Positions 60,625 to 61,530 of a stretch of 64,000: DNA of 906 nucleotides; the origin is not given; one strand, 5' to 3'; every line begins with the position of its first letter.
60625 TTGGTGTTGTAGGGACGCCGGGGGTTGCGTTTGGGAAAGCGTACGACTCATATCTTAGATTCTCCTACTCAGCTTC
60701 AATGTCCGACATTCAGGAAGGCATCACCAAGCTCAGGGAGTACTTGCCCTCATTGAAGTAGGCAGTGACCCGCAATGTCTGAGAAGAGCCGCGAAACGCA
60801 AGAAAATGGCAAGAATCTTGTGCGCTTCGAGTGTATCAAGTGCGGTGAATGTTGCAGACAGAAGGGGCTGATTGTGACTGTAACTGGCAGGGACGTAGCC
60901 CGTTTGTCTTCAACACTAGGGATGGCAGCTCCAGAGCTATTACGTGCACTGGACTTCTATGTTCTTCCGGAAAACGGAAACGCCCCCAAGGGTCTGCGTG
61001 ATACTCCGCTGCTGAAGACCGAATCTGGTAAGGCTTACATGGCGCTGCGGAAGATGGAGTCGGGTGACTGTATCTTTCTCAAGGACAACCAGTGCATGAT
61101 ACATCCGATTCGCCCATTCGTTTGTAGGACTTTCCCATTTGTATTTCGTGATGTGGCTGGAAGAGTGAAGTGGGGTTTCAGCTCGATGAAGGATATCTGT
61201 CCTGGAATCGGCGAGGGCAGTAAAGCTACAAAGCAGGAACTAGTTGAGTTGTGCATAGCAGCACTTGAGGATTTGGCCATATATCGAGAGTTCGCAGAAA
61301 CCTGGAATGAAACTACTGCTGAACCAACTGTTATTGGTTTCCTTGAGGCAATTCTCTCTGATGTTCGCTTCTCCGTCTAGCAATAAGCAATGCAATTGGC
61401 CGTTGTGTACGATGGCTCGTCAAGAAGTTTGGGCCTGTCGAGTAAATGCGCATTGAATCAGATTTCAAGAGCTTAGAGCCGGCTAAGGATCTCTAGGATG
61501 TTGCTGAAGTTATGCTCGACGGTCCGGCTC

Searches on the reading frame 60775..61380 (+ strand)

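Call 16: search_protein_families(library=pfam, proteins=[window:60775-61380:+], max_evalue=0.0001)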
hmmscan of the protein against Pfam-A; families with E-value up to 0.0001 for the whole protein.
window:60775-61380:+ (201 aa): 1 family
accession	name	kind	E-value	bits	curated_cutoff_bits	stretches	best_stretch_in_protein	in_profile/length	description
PF03692.20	CxxCxxCC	-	9.4e-12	45.9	23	1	19-143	1-85/85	Putative zinc- or iron-chelating domain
